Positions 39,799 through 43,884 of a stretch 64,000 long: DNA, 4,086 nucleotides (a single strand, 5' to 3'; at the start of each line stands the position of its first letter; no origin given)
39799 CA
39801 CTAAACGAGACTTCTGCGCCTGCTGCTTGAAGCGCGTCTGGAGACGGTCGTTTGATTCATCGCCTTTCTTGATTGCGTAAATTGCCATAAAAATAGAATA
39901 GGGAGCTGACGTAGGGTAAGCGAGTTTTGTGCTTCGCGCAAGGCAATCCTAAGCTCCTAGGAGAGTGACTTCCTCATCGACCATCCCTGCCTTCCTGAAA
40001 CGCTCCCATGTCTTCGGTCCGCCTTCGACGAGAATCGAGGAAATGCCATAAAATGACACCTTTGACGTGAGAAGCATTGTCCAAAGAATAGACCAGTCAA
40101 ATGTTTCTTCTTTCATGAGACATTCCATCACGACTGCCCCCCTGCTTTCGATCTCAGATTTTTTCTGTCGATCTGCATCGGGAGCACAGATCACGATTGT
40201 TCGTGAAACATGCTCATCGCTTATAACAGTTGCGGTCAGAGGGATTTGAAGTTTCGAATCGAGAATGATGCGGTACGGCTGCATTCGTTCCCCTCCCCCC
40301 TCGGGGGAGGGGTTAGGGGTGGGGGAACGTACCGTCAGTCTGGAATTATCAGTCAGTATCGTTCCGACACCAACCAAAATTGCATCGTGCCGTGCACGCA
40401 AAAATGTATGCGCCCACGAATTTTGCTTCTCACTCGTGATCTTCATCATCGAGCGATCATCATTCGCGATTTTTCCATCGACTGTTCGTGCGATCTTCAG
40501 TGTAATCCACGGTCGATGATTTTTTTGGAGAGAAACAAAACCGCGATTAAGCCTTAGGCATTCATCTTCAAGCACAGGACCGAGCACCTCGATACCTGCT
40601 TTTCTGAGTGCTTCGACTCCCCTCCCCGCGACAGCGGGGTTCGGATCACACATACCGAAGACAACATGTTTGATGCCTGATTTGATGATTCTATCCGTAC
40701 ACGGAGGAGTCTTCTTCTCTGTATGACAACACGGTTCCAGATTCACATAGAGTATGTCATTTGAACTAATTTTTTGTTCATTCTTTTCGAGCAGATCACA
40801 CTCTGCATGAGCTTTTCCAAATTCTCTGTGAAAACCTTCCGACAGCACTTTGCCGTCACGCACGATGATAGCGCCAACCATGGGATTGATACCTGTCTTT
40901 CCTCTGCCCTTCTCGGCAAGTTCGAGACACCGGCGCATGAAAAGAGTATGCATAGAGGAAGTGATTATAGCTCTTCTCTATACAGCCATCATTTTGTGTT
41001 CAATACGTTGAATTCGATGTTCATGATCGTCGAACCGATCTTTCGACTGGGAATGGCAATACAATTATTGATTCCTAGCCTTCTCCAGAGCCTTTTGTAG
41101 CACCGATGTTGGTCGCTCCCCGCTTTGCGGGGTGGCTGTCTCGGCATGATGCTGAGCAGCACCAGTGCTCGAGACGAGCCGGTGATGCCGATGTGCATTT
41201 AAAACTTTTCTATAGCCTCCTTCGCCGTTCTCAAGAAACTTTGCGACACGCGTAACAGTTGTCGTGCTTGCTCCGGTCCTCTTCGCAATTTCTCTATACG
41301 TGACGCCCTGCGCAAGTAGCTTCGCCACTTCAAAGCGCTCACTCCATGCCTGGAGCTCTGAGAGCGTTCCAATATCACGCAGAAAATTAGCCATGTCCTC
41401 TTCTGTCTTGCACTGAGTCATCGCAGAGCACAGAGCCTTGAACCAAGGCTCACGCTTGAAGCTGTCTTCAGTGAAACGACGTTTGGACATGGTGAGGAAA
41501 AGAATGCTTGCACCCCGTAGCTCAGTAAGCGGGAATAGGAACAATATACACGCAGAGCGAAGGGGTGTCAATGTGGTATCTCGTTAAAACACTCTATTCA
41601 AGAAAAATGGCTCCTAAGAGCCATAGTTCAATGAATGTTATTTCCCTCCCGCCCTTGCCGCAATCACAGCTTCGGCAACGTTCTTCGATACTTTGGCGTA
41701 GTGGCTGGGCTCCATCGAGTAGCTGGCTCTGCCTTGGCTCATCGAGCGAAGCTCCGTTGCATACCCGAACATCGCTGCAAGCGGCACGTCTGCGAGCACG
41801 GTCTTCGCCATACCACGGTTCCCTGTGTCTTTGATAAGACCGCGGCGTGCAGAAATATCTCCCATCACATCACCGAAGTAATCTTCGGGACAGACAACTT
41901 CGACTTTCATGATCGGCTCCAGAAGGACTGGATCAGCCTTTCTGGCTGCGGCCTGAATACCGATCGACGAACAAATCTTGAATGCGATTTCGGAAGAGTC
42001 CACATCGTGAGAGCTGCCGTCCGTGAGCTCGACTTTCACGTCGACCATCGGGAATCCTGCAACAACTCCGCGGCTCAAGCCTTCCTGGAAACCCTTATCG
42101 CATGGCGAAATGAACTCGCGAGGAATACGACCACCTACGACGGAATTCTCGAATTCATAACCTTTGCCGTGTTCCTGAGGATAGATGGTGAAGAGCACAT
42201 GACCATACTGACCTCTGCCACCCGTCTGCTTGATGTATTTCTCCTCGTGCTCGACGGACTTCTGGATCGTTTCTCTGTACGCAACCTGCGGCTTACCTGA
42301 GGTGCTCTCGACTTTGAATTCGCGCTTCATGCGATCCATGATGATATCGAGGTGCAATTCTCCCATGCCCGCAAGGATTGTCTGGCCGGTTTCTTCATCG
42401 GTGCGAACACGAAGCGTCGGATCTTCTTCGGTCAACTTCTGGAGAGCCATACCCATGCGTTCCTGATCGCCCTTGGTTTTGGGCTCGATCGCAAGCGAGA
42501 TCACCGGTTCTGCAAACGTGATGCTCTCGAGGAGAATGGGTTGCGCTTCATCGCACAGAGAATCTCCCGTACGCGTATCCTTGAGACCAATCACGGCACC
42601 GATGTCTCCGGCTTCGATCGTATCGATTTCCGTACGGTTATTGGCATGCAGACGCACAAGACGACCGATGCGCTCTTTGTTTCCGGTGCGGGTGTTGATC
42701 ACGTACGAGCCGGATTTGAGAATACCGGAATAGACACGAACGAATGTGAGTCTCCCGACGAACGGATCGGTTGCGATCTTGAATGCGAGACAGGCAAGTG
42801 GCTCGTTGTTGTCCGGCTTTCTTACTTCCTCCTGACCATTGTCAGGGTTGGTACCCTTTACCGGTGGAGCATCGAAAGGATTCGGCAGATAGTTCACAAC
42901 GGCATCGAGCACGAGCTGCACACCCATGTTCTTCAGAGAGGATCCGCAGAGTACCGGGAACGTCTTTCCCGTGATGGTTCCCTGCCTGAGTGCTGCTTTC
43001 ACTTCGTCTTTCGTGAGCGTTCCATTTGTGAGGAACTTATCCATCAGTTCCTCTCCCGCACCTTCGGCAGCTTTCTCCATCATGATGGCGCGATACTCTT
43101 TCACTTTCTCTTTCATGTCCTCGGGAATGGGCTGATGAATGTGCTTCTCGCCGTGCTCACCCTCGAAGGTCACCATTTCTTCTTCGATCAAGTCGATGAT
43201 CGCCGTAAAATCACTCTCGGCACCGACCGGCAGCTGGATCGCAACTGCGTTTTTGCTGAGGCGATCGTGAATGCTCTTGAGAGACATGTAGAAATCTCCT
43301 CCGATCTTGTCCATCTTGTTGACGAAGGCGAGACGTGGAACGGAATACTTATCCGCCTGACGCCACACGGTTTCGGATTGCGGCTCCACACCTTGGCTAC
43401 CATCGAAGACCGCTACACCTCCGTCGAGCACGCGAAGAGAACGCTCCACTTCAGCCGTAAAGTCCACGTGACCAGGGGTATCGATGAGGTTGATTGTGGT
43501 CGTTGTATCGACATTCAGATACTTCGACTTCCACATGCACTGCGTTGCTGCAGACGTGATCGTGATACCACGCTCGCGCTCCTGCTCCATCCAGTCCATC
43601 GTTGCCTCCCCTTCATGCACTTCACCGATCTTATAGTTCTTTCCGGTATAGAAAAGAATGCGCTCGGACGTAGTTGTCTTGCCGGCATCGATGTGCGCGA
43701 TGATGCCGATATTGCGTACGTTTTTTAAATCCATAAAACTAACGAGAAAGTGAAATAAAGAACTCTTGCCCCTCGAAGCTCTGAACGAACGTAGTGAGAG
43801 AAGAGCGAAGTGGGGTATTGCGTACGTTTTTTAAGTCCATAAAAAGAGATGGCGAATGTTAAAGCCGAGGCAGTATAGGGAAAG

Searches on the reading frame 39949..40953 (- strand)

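Call 7: search_protein_families(library=pfam, proteins=[window:39949-40953:-], max_evalue=0.001)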
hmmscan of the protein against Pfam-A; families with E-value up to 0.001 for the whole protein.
window:39949-40953:- (334 aa): 4 families
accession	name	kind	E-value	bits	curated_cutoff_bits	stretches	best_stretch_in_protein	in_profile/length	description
PF01872.23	RibD_C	-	1.6e-29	103.5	24.1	1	148-327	1-155/197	RibD C-terminal domain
PF00383.29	dCMP_cyt_deam_1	-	1.3e-15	57.5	25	1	3-101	5-102/102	Cytidine and deoxycytidylate deaminase zinc-binding region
PF18785.7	Inv-AAD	-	3.6e-09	37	26.5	1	31-130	5-122/129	Invertebrate-AID/APOBEC-deaminase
PF14437.12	MafB19-deam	-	5.8e-09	36.4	27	1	4-116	5-116/142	MafB19-like deaminase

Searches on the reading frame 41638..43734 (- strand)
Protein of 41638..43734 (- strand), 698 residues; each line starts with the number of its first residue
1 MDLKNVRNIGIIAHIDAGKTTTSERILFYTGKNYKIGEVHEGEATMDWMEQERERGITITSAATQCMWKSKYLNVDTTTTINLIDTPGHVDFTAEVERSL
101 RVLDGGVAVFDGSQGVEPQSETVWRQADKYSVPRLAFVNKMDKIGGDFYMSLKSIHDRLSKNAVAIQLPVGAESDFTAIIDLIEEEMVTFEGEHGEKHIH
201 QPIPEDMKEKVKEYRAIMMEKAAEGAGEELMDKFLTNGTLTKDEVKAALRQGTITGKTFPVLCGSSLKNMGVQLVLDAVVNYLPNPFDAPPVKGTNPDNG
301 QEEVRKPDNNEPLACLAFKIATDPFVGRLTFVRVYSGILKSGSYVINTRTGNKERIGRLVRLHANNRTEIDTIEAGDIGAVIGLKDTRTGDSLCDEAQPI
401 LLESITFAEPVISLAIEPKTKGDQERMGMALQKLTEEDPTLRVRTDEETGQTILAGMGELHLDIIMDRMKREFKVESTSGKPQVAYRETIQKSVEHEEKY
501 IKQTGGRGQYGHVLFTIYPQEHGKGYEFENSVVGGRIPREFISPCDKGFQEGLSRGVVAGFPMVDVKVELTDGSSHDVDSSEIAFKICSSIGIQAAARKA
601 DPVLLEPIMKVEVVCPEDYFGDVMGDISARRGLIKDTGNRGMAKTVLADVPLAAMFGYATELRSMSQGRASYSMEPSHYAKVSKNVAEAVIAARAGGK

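Call 7: search_protein_families(library=pfam, proteins=[window:41638-43734:-], max_evalue=0.001)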
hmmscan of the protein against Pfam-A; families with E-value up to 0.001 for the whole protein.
window:41638-43734:- (698 aa): 7 families
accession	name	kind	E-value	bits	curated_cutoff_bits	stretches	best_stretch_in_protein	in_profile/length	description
PF00009.33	GTP_EFTU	-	2.7e-61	206.9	26.5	1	4-285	1-188/188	Elongation factor Tu GTP binding domain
PF03764.24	EFG_IV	-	1.9e-43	147.5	24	1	482-600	1-120/121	Elongation factor G, domain IV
PF14492.12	EFG_III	-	5e-34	116.6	27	1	407-480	1-74/75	Elongation Factor G, domain III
PF00679.30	EFG_C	-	1.1e-28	99.5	27.9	1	603-688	1-87/89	Elongation factor G C-terminus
PF03144.31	GTP_EFTU_D2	-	5.7e-18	65.5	30.3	1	327-394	1-73/73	Elongation factor Tu domain 2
PF22042.2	EF-G_D2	-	8e-17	61.6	27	1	316-395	5-83/84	Elongation factor G domain 2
PF16658.11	RF3_C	-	3.6e-07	30.5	40.1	1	416-496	15-95/132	Class II release factor RF3, C-terminal domain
